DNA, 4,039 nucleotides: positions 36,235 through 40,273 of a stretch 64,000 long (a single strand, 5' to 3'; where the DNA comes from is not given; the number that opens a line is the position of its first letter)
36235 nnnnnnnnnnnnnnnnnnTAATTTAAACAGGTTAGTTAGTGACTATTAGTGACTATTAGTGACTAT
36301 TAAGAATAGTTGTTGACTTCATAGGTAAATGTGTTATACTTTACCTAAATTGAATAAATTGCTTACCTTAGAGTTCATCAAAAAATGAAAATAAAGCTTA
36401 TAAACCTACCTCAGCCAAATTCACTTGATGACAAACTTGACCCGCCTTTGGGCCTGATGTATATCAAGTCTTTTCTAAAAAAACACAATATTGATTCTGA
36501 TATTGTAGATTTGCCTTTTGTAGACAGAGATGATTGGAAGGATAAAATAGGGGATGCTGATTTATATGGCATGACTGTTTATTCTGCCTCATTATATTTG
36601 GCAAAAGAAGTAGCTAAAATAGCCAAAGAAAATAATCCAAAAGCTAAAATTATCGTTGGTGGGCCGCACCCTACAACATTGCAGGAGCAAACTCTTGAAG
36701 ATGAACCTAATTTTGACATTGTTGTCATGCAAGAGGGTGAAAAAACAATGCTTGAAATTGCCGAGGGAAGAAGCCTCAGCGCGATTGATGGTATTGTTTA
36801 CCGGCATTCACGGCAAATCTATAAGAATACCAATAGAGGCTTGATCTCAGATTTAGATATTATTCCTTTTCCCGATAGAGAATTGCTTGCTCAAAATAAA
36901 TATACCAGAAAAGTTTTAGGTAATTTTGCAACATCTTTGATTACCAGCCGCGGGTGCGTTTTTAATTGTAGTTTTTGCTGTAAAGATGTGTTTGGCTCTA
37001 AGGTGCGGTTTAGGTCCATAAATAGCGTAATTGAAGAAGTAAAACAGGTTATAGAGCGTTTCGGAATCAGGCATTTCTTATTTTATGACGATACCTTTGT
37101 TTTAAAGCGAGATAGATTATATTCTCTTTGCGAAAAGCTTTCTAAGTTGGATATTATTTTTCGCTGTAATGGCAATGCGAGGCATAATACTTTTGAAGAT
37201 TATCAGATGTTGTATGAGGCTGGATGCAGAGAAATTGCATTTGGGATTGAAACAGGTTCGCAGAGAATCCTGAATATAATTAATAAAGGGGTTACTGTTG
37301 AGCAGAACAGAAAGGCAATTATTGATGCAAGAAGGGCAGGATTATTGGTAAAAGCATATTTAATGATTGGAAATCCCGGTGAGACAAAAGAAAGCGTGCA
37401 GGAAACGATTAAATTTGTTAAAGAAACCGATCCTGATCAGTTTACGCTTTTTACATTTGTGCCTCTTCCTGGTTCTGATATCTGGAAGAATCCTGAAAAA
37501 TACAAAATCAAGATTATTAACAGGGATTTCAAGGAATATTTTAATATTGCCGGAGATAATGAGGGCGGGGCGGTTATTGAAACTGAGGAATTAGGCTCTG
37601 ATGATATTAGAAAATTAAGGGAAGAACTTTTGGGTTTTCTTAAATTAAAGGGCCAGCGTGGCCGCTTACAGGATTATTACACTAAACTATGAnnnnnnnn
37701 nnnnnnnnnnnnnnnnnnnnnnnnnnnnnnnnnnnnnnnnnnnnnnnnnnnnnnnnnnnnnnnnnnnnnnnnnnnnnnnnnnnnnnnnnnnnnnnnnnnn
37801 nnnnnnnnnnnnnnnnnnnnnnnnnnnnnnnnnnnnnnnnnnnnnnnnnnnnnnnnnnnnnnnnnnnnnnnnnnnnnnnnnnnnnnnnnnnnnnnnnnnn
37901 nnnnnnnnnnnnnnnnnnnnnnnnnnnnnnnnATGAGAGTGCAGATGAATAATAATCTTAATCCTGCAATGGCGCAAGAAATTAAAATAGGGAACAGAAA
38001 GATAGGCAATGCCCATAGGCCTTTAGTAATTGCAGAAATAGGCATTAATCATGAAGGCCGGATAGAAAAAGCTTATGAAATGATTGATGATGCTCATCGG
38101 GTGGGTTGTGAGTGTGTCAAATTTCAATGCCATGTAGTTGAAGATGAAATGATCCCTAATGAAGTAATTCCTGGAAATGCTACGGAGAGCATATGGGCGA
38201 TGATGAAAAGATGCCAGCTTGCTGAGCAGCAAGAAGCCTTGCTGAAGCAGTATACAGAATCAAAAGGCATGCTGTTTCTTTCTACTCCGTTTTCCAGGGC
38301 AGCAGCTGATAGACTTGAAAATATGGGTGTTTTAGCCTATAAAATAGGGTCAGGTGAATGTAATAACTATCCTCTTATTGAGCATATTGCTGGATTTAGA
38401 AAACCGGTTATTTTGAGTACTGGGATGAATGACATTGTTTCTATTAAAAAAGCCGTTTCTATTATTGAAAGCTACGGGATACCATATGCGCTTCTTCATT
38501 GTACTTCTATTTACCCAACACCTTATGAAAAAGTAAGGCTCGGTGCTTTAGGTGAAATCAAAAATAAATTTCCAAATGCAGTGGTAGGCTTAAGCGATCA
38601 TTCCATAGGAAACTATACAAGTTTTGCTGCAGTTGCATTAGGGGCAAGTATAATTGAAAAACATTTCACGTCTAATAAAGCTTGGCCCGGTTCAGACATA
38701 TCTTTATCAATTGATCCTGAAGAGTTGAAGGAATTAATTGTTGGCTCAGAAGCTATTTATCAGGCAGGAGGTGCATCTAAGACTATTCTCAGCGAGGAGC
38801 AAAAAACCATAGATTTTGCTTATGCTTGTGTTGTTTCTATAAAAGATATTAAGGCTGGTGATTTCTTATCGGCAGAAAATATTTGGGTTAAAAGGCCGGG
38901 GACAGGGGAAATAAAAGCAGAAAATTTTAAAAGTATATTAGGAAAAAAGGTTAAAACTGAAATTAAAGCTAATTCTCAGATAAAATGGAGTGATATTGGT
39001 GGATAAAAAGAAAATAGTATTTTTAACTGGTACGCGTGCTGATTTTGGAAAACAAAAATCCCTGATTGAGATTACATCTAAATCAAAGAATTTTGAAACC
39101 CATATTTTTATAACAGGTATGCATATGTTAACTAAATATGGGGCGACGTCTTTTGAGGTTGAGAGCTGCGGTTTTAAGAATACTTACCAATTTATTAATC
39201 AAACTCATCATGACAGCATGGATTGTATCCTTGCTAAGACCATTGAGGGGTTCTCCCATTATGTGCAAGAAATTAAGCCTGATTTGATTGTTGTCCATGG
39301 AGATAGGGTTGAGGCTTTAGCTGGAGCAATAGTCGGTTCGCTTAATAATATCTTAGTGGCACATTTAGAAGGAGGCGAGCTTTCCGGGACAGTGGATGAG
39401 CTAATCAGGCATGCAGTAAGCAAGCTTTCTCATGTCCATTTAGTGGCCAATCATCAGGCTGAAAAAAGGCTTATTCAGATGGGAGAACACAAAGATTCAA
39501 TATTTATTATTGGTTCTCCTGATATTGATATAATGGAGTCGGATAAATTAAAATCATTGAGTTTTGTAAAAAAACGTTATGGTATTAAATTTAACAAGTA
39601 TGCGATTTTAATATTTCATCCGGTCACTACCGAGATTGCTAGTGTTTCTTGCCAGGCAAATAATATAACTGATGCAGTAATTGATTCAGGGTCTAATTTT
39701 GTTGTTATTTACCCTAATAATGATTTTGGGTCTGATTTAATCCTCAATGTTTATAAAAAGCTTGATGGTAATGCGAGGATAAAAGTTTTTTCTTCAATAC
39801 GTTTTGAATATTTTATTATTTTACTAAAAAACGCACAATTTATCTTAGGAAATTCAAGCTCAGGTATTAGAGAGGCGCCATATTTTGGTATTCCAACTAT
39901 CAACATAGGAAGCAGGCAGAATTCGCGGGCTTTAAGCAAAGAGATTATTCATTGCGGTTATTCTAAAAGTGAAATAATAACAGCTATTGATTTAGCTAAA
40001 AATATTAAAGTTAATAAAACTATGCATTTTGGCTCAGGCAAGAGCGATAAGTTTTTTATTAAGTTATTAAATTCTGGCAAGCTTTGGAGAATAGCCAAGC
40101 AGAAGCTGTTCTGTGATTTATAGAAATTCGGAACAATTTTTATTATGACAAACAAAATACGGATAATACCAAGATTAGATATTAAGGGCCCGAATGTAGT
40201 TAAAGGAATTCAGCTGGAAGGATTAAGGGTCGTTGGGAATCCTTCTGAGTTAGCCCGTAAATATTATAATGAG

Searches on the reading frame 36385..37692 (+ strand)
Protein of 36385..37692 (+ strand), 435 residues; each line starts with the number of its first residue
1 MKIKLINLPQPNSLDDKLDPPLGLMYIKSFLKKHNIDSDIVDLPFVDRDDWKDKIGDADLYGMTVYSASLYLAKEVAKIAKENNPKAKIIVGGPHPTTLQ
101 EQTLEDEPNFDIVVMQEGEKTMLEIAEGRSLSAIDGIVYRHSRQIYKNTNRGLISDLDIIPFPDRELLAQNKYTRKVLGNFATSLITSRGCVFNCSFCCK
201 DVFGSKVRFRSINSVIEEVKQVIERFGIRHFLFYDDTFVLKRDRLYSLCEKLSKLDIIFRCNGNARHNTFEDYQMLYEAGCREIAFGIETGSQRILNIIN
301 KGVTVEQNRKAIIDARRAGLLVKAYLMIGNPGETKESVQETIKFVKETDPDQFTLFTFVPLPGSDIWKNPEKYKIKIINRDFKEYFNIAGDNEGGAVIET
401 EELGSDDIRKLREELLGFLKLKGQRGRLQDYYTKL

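Call 4: search_protein_families(library=pfam, proteins=[window:36385-37692:+])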
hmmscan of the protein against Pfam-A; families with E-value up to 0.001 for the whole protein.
window:36385-37692:+ (435 aa): 2 families
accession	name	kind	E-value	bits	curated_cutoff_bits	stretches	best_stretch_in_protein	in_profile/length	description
PF04055.27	Radical_SAM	-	2.5e-25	90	29.5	1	186-345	2-166/166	Radical SAM superfamily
PF02310.24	B12-binding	-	1.6e-19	70.4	32.1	1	20-125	13-120/121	B12 binding domain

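Call 5: search_protein_families(library=ncbifam, proteins=[window:36385-37692:+])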
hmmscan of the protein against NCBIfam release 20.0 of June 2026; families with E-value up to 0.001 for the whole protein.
window:36385-37692:+ (435 aa): 45 families (the best 25 are shown)
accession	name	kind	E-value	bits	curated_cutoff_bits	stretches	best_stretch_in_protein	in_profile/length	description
TIGR03471.1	HpnJ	equivalog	6.2e-64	216.6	577.6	1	38-372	47-389/472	hopanoid biosynthesis associated radical SAM protein HpnJ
TIGR04479.1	bcpD_PhpK_rSAM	subfamily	9.4e-50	169.4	600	1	22-376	73-437/504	PhpK family radical SAM P-methyltransferase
TIGR02026.1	BchE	equivalog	1.6e-47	162.5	481.35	1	20-369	21-386/497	magnesium-protoporphyrin IX monomethyl ester anaerobic oxidative cyclase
NF050148.1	rSAM_ApyD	equivalog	2.1e-42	145.4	750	1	59-366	76-389/645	RiPP biosynthesis radical SAM protein ApyD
NF038361.1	rSAM_Sden_1168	equivalog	8.1e-37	127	575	1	53-368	134-471/560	Sden_1168 family B12-binding radical SAM P-methyltransferase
TIGR04013.1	B12_SAM_MJ_1487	hypoth_equivalog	4.2e-32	111.4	251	2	64-224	47-194/382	TIGR04013 family B12-binding domain/radical SAM domain-containing protein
TIGR04014.1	B12_SAM_MJ_0865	equivalog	1.7e-31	109.5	360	1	58-366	39-354/434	methyl-coenzyme M reductase glutamine C-methyltransferase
TIGR03975.1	rSAM_ocin_1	subfamily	4.1e-30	104.8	281.85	1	67-345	142-427/606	RiPP maturation radical SAM C-methyltransferase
TIGR04385.1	B12_rSAM_cofa1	equivalog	4.1e-26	92.2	450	1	81-346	94-362/438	B12 lower ligand biosynthesis radical SAM protein BzaD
TIGR04072.2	rSAM_ladder_B12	equivalog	1.2e-25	90.1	360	1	73-348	86-349/443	lipid biosynthesis B12-binding/radical SAM protein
NF033070.1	rSAM_AprD4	equivalog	2.7e-25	89.2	500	1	15-368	36-388/456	AprD4 family radical SAM diol-dehydratase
TIGR04295.1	B12_rSAM_oligo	hypoth_equivalog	6.6e-23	81.1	400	1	86-338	101-352/422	TIGR04295 family B12-binding domain-containing radical SAM protein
TIGR04190.1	B12_SAM_Ta0216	equivalog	2.4e-22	79.3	500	1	57-389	79-445/554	TIGR04190 family B12-binding domain/radical SAM domain protein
TIGR04367.1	HpnR_B12_rSAM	equivalog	4.2e-22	78.3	650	1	21-382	22-382/490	hopanoid C-3 methylase HpnR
NF040542.1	rSAM_RCCLKC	equivalog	1.1e-21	77.5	450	1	30-349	22-351/423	arsinothricin biosynthesis radical SAM protein ArsL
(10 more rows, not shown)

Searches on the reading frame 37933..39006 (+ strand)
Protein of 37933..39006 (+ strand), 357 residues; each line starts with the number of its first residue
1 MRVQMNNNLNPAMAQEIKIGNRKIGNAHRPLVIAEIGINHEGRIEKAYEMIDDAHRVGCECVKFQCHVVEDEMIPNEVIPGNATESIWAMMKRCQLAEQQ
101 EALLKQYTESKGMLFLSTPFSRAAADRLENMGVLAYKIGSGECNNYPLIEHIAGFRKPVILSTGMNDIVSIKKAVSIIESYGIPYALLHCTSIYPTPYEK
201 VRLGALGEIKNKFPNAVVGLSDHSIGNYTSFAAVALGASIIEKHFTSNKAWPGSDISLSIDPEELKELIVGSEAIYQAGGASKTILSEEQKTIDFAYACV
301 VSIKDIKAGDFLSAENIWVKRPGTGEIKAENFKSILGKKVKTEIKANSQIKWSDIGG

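Call 4: search_protein_families(library=pfam, proteins=[window:37933-39006:+])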
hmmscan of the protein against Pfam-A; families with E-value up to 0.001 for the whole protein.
window:37933-39006:+ (357 aa): 2 families
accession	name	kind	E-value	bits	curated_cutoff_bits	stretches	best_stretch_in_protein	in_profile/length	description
PF03102.20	NeuB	-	5e-72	242.7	22.1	1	50-282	1-239/241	NeuB family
PF08666.17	SAF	-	5.5e-11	43.3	21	1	299-355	3-62/63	SAF domain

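Call 5: search_protein_families(library=ncbifam, proteins=[window:37933-39006:+])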
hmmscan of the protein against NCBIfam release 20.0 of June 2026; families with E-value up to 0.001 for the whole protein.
window:37933-39006:+ (357 aa): 3 families
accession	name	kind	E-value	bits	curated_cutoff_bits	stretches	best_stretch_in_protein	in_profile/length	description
TIGR03569.1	NeuB_NnaB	equivalog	6e-109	364.1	399.65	1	31-350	2-329/329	N-acetylneuraminate synthase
TIGR03586.1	PseI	equivalog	1.2e-70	238.4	340.25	1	30-349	2-326/327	pseudaminic acid synthase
NF006421.0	PRK08673.1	subfamily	0.00027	20.2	335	0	103-168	149-213/338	3-deoxy-7-phosphoheptulonate synthase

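Call 62: search_solved_structures(query=window:37933-39003:+, max_evalue=1e-10, show_alignments=1)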
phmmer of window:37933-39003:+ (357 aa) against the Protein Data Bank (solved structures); distinct sequences matched with E-value up to 1e-10: 8.
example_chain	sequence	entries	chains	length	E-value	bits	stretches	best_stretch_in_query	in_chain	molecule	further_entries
1xuu_A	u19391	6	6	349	1.7e-125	422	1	15-355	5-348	polysialic acid capsule biosynthesis protein SiaC | N-acetylneuraminate synthase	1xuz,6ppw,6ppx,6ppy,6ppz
4ipj_A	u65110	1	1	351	4e-125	420.7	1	15-355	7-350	Polysialic acid capsule biosynthesis protein SiaC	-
4ipi_A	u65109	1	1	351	1e-124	419.3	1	15-355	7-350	Polysialic acid capsule biosynthesis protein SiaC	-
2wqp_A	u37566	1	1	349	4.1e-124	417.4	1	15-355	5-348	POLYSIALIC ACID CAPSULE BIOSYNTHESIS PROTEIN SIAC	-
1vli_A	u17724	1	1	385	2.4e-48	168.3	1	17-355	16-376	Spore coat polysaccharide biosynthesis protein spsE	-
8h2c_A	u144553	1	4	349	3.5e-41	144.7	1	19-354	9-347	Pseudaminic acid synthase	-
6ncs_A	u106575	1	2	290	6.3e-41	143.9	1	12-295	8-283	N-acetylneuraminic acid (Sialic acid) synthetase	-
3g8r_A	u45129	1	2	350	2.1e-24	89.5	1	28-354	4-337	Probable spore coat polysaccharide biosynthesis protein E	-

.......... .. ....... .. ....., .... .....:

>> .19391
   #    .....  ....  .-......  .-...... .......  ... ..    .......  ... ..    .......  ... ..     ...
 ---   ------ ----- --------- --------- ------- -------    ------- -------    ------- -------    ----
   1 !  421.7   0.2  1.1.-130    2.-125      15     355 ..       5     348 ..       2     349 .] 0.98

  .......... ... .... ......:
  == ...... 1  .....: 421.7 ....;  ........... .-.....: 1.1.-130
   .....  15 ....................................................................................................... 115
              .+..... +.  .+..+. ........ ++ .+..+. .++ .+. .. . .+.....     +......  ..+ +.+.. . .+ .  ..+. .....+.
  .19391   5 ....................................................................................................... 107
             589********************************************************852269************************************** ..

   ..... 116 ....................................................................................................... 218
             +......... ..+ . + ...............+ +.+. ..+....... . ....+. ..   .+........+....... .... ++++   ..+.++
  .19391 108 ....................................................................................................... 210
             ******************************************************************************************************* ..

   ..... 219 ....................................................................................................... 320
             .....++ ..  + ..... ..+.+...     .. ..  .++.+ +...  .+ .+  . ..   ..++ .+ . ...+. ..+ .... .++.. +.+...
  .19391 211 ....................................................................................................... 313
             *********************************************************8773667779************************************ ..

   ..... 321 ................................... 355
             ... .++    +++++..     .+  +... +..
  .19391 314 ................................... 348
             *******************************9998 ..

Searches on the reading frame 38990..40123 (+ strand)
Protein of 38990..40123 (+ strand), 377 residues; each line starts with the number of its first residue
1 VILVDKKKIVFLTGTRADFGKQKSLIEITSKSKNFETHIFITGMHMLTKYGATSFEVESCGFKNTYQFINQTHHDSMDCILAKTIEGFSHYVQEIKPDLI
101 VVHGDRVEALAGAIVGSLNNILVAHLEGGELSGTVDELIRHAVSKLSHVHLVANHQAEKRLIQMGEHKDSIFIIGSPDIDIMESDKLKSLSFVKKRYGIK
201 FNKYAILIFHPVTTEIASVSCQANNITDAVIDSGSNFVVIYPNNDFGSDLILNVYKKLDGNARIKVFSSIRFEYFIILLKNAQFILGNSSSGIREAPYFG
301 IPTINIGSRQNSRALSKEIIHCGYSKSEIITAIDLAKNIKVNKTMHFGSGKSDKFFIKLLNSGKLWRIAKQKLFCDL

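Call 4: search_protein_families(library=pfam, proteins=[window:38990-40123:+])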
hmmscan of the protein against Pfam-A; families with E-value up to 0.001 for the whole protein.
window:38990-40123:+ (377 aa): 1 family
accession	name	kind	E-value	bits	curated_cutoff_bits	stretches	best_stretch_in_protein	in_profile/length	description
PF02350.25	Epimerase_2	-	1.7e-75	254.5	30.6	1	31-360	5-346/347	UDP-N-acetylglucosamine 2-epimerase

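Call 5: search_protein_families(library=ncbifam, proteins=[window:38990-40123:+])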
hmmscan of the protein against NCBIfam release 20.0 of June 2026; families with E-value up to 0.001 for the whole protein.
window:38990-40123:+ (377 aa): 2 families
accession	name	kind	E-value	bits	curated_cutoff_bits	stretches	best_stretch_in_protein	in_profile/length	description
TIGR03568.1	NeuC_NnaA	equivalog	7e-121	403.5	235.9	1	7-360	1-365/365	UDP-N-acetylglucosamine 2-epimerase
TIGR00236.1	wecB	equivalog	3.4e-24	85.7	210.15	1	8-306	2-300/366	non-hydrolyzing UDP-N-acetylglucosamine 2-epimerase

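Call 63: search_solved_structures(query=window:38993-40120:+, max_evalue=1e-10, show_alignments=0)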
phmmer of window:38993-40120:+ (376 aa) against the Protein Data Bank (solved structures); distinct sequences matched with E-value up to 1e-10: 7.
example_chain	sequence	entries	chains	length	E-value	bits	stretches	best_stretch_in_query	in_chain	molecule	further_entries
4zht_A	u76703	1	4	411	2.4e-53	184.6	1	7-374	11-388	Bifunctional UDP-N-acetylglucosamine 2-epimerase/N-acetylmannosamine kinase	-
5xvs_A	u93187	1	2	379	1.6e-51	178.5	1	6-340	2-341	GDP/UDP-N,N'-diacetylbacillosamine 2-epimerase (Hydrolyzing)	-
5zlr_A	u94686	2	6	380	1.7e-51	178.5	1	6-340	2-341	GDP/UDP-N,N'-diacetylbacillosamine 2-epimerase (Hydrolyzing)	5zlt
4neq_A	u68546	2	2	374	4.5e-21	78.4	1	7-364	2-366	UDP-N-acetylglucosamine 2-epimerase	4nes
5enz_A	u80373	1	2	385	3.1e-17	65.8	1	6-306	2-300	UDP-GlcNAc 2-epimerase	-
4fkz_A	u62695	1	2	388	3e-12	49.4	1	5-302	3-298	UDP-N-acetylglucosamine 2-epimerase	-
1o6c_A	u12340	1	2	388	3e-12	49.3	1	5-302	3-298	UDP-N-acetylglucosamine 2-epimerase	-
